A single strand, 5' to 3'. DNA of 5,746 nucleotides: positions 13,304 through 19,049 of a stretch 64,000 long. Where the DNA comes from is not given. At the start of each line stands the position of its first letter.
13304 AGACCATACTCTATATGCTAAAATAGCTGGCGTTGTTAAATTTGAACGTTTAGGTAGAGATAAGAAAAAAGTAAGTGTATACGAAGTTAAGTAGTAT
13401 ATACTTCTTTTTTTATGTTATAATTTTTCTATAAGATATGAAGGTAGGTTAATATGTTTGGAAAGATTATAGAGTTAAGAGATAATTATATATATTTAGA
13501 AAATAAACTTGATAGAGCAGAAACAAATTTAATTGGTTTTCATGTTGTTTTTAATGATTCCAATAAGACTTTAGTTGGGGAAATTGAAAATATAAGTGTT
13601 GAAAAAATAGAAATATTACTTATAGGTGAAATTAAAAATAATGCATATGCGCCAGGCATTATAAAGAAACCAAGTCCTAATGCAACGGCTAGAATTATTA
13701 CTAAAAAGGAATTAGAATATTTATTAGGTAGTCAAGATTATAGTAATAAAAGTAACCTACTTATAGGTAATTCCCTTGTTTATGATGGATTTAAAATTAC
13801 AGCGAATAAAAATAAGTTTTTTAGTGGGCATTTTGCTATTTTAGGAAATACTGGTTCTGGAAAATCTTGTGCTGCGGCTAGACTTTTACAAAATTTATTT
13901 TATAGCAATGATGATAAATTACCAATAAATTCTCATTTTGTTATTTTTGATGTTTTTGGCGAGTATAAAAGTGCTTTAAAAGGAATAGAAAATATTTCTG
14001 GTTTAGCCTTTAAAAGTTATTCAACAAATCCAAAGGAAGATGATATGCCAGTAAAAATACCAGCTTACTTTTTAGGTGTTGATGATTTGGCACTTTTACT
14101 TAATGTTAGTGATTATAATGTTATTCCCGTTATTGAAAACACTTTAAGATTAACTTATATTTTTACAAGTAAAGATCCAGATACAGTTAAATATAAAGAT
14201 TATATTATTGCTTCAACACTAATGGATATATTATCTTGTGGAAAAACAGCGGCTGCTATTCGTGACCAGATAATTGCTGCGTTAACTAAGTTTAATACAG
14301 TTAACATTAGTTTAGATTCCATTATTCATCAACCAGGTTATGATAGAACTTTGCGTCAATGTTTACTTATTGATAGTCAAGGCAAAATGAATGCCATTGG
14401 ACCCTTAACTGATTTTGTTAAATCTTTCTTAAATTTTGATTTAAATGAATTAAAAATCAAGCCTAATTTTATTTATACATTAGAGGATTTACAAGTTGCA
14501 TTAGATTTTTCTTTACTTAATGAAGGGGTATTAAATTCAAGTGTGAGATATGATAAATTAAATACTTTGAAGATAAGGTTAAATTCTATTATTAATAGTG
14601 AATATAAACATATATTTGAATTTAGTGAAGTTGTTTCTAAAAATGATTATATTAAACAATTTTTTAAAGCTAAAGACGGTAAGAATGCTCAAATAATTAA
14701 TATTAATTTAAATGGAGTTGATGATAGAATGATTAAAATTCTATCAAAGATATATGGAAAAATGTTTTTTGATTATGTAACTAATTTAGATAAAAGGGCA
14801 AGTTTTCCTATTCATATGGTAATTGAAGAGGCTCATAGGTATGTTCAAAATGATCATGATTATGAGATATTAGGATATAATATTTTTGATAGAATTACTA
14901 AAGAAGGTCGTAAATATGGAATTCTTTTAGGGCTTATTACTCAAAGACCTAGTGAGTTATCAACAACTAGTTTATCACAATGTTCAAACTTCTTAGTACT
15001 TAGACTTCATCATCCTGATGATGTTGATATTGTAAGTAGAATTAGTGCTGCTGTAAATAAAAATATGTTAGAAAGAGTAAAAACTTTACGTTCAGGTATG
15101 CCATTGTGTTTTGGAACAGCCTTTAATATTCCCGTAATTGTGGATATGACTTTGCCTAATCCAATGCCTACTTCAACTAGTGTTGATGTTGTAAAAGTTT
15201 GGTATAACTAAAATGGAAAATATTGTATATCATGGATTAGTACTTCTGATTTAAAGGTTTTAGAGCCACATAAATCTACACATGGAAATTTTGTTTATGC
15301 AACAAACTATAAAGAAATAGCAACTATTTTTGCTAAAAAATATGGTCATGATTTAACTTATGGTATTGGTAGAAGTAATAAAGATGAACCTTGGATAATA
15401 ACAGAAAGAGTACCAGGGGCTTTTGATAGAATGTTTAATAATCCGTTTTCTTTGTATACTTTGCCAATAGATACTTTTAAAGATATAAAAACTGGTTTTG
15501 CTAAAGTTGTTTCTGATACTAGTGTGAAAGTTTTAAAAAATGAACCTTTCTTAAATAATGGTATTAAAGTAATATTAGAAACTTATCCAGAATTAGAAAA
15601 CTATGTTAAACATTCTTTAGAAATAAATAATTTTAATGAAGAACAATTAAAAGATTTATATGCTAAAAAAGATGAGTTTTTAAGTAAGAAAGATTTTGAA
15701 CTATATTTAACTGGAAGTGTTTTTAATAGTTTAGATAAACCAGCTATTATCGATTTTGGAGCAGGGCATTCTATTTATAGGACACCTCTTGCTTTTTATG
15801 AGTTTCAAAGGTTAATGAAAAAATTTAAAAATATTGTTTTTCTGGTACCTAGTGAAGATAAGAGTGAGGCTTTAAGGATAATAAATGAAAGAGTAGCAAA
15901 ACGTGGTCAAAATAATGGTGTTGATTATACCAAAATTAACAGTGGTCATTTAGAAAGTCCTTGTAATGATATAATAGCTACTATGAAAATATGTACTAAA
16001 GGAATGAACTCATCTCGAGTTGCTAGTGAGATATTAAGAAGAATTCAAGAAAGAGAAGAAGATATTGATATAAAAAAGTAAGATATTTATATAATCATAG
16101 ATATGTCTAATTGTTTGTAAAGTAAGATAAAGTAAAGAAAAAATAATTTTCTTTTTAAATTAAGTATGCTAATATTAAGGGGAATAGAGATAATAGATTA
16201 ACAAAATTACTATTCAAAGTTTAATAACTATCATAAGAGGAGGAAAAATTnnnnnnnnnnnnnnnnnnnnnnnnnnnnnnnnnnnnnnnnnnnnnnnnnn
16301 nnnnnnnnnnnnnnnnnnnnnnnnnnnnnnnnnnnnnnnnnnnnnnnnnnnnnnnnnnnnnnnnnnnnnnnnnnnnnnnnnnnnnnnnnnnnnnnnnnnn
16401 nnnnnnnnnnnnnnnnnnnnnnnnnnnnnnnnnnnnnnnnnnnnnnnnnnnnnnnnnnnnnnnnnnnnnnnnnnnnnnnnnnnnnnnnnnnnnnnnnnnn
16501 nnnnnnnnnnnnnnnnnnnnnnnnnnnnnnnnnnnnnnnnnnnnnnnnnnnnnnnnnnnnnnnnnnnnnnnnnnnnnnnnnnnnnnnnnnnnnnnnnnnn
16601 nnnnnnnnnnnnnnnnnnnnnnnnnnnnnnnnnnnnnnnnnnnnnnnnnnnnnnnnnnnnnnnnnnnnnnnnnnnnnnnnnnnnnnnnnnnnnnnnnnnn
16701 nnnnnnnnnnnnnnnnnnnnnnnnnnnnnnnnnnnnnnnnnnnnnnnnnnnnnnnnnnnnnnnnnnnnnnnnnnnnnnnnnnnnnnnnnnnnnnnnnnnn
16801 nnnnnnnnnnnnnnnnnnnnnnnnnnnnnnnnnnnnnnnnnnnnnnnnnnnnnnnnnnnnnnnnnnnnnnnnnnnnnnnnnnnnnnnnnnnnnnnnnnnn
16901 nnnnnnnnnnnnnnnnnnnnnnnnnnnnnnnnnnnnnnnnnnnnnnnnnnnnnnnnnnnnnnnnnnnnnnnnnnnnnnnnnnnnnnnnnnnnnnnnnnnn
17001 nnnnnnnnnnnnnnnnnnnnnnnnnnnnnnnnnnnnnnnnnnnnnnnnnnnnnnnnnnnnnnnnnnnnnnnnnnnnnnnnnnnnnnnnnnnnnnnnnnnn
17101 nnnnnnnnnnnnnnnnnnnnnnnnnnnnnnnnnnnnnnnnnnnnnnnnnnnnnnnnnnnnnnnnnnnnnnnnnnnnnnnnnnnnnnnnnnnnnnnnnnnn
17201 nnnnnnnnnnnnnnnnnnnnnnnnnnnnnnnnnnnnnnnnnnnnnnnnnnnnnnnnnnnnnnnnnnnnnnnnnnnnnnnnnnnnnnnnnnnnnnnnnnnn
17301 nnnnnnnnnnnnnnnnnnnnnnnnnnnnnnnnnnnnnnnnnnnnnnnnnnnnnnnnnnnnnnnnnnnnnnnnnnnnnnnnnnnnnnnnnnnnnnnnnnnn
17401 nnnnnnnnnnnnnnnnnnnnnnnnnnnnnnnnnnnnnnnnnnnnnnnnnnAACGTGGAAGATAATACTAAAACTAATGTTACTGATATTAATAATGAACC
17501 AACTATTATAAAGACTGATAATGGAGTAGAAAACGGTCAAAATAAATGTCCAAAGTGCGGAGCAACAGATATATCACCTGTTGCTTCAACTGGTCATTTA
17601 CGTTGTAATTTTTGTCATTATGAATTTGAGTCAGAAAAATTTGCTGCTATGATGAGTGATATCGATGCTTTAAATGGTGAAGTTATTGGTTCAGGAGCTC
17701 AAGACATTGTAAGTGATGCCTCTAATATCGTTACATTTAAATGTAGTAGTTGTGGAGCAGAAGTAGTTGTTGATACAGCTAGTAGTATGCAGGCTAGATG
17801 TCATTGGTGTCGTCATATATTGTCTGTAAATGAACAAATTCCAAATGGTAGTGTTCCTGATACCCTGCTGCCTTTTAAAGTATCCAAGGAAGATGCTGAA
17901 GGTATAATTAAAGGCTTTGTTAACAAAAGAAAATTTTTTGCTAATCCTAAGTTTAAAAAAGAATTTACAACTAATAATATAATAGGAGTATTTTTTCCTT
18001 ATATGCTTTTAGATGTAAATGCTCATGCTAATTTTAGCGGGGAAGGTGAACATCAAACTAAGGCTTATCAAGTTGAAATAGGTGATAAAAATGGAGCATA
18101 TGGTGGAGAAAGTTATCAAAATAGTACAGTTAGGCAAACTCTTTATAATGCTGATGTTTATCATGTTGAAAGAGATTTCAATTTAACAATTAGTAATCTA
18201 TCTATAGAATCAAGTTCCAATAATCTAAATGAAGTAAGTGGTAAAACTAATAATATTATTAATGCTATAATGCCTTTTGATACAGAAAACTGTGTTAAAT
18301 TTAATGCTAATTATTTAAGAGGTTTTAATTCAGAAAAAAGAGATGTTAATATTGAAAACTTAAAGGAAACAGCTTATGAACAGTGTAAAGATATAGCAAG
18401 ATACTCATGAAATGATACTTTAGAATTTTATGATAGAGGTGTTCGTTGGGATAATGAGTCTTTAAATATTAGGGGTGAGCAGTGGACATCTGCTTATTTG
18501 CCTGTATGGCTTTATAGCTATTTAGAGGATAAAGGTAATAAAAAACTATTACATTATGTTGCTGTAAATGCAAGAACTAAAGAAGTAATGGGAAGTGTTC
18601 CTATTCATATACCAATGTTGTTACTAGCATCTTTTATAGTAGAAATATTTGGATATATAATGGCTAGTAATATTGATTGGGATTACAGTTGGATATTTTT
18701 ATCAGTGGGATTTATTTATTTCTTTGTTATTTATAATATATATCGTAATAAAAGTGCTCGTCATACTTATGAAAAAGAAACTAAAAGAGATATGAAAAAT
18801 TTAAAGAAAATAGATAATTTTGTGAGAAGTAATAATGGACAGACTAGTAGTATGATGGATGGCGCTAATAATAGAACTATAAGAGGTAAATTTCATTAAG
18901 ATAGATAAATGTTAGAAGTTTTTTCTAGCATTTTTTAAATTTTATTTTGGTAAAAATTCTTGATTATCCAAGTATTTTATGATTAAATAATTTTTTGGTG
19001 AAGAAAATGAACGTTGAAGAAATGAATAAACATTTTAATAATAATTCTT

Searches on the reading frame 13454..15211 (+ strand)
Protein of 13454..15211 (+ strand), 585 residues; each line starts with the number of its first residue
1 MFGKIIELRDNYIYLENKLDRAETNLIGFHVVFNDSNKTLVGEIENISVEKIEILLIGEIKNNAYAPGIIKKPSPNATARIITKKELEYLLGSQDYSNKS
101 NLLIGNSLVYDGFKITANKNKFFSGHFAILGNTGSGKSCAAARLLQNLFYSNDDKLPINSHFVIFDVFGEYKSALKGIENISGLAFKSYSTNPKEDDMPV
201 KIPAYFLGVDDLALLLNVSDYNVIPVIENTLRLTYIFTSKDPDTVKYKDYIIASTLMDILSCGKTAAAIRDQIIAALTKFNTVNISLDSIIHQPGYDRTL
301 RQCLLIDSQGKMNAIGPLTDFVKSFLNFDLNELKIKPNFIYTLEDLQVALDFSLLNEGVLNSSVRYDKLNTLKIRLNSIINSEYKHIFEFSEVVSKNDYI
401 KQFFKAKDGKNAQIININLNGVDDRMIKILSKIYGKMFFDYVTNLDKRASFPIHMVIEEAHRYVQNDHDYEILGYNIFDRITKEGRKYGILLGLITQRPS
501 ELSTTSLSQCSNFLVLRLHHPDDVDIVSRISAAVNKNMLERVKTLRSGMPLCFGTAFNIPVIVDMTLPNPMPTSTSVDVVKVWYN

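Call 12: search_protein_families(library=pfam, proteins=[window:13454-15211:+], max_evalue=0.01)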
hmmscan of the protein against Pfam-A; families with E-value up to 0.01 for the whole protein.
window:13454-15211:+ (585 aa): 2 families
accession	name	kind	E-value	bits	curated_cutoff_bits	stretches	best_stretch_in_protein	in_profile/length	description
PF01935.23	DUF87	-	2e-17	64.4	23.2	1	104-221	3-106/220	Helicase HerA, central domain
PF01580.24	FtsK_SpoIIIE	-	8.9e-06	25.7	24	1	111-152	34-67/221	FtsK/SpoIIIE family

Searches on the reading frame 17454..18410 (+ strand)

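Call 12: search_protein_families(library=pfam, proteins=[window:17454-18410:+], max_evalue=0.01)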
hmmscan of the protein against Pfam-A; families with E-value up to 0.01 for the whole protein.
window:17454-18410:+ (318 aa): 6 families
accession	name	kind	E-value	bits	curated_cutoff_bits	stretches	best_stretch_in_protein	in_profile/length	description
PF02150.21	Zn_ribbon_RPB9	-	0.00027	21.2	25.2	0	32-63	4-36/36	RNA polymerases M/15 Kd subunit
PF13248.11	Zn_ribbon_3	-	0.00044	20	27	0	25-37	12-24/26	zinc-ribbon domain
PF06467.20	zf-FCS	-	0.0011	19.2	22.4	0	113-133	4-26/39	MYM-type Zinc finger with FCS sequence motif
PF22191.2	IBR_1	-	0.0042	17.4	27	0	31-58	5-31/47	IBR domain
PF09723.15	Zn_ribbon_8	-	0.0052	17.2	34.4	0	95-120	6-33/41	Zinc ribbon domain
PF12760.12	Zn_ribbon_IS1595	-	0.0083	16.5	25.4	0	28-56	18-45/46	Transposase zinc-ribbon domain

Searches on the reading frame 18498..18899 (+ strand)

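Call 12: search_protein_families(library=pfam, proteins=[window:18498-18899:+], max_evalue=0.01)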
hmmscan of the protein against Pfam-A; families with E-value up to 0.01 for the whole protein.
window:18498-18899:+ (133 aa): 2 families
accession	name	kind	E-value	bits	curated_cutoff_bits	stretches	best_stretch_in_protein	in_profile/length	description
PF01036.24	Bac_rhodopsin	-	0.0035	17.3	24.6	1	34-106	97-169/224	Bacteriorhodopsin-like protein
PF00664.28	ABC_membrane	-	0.0057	16.8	28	1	40-95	120-173/274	ABC transporter transmembrane region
